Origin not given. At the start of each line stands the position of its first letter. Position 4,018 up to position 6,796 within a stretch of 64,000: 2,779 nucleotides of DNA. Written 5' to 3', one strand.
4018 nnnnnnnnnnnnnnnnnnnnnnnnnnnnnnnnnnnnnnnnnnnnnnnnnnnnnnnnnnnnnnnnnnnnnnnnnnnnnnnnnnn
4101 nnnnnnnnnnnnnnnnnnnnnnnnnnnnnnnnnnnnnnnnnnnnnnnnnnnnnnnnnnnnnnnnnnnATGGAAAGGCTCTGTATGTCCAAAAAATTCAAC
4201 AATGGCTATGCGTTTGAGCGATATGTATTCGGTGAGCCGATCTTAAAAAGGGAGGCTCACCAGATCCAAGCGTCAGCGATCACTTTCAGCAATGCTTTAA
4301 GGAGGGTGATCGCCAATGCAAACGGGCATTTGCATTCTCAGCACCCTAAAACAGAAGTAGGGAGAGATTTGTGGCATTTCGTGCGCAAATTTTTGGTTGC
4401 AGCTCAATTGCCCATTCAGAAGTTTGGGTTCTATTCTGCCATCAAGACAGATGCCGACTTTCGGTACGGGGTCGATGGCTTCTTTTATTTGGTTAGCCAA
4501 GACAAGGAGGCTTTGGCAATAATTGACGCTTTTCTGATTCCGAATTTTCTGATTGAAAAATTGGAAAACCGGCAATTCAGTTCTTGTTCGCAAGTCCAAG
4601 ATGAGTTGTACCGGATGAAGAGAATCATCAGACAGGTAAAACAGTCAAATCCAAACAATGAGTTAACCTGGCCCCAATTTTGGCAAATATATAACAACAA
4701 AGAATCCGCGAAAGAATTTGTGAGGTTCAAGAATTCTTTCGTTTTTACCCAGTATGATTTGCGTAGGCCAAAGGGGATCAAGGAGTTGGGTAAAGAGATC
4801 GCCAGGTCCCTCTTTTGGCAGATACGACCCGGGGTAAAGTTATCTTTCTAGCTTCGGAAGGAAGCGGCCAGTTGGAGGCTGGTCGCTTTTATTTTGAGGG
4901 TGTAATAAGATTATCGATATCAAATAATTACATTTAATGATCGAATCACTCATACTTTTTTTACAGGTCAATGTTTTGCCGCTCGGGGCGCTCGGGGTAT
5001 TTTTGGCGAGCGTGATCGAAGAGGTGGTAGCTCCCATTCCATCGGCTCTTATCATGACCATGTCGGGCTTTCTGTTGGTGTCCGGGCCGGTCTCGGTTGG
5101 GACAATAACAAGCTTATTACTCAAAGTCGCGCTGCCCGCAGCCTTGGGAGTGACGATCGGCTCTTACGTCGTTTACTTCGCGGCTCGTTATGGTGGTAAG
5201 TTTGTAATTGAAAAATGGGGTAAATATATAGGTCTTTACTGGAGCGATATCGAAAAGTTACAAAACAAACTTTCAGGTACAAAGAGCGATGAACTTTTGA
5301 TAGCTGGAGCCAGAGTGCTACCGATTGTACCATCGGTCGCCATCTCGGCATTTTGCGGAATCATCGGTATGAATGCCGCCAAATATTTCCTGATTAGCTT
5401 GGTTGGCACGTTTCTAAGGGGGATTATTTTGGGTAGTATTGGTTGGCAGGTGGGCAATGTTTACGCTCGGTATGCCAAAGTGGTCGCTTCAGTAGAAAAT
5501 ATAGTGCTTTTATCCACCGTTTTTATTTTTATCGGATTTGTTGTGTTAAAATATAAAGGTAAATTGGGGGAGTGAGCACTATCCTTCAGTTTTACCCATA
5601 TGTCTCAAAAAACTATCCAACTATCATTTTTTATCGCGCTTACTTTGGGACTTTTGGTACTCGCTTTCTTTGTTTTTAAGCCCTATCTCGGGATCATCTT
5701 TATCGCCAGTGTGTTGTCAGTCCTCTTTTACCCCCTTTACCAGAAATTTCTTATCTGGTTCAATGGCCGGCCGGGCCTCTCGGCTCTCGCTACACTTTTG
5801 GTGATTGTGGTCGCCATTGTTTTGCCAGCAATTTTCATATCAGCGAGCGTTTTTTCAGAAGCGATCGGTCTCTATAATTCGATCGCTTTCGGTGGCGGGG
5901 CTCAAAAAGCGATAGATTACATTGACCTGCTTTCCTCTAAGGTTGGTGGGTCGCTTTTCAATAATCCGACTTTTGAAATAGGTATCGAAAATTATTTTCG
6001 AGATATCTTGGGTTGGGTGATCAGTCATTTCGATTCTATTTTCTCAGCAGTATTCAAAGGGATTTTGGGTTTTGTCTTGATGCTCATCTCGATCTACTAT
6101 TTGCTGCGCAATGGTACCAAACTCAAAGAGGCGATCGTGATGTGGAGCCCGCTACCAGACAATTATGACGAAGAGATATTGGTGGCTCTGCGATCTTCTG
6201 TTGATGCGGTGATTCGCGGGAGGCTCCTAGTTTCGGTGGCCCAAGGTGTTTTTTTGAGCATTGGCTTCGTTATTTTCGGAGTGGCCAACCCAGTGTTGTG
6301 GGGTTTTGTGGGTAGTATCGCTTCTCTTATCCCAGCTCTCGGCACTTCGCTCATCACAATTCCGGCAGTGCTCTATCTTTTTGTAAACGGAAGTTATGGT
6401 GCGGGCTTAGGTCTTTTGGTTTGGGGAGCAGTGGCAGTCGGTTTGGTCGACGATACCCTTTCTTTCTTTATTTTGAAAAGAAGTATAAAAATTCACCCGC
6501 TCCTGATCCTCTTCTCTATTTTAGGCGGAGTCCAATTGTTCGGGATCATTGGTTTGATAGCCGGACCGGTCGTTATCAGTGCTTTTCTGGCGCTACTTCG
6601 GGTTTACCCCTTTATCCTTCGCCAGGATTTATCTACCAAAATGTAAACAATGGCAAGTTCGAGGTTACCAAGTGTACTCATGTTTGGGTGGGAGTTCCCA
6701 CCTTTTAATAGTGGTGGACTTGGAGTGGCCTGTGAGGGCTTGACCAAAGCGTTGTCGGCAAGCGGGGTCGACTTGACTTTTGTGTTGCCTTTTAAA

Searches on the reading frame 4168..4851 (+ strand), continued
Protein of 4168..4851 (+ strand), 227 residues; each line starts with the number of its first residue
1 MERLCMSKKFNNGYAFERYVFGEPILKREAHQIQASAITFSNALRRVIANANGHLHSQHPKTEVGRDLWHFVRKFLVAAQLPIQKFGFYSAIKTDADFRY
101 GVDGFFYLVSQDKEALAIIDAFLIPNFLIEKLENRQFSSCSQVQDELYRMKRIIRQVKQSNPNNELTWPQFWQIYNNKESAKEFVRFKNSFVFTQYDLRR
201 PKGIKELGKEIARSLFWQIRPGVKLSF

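Call 92: find_encoding_contigs(protein=P0010, flank=2000, max_places=3)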
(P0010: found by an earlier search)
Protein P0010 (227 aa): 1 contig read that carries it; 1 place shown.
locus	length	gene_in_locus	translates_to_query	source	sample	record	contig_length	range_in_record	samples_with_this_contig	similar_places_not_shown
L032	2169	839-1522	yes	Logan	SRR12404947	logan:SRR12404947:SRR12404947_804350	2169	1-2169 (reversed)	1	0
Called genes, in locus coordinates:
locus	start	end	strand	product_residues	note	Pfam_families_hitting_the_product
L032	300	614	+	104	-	-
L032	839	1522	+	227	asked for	-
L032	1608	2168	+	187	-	?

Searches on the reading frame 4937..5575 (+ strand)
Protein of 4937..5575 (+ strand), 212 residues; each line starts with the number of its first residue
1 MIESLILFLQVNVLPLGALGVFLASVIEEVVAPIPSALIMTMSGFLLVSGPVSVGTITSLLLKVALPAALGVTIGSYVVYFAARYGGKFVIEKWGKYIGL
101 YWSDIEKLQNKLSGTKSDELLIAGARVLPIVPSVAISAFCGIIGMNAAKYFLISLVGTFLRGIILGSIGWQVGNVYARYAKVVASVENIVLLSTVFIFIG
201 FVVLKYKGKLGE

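Call 8: search_protein_families(library=pfam, proteins=[window:4937-5575:+], max_evalue=0.01)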
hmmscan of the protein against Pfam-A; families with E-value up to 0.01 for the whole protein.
window:4937-5575:+ (212 aa): 1 family
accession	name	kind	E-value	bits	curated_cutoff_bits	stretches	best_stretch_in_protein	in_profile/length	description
PF09335.16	VTT_dom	-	2e-13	51.3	33.9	1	34-170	1-122/123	VTT domain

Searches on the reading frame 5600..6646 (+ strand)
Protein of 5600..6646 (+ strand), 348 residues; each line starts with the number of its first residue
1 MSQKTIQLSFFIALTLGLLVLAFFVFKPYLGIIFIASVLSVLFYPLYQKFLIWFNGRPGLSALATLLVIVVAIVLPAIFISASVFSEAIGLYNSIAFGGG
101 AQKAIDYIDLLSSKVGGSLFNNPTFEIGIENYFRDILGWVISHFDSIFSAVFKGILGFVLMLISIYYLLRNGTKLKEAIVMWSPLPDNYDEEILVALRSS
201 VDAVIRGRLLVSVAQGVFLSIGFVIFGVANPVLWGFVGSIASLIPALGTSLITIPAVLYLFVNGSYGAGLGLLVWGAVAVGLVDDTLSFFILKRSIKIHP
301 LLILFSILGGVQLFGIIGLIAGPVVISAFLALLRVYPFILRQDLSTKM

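Call 8: search_protein_families(library=pfam, proteins=[window:5600-6646:+], max_evalue=0.01)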
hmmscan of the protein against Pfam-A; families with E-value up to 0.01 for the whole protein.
window:5600-6646:+ (348 aa): 1 family
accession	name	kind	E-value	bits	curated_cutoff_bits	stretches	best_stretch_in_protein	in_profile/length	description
PF01594.21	AI-2E_transport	-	5e-45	154.5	34.3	1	8-336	2-326/327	AI-2E family transporter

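Call 35: find_related_loci(query=window:5600-6646:+, collection=genome_contigs, flank=10000)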
Query window:5600-6646:+ (348 aa) in genome_contigs; peptide patterns used: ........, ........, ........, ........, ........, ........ (x = any residue, [..] = any of these).
157 stretches matched a pattern; 1 encode a relative of the query (tblastn E <= 1e-3); 1 distinct loci.
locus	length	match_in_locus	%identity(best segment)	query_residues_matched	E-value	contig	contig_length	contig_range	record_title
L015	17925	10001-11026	63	1-342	1e-139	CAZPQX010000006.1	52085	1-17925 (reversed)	MAG TPA_asm: uncultured Candidatus Saccharibacteria bacterium isolate SRP292972_co1_63 genome assembly, contig: NODE_408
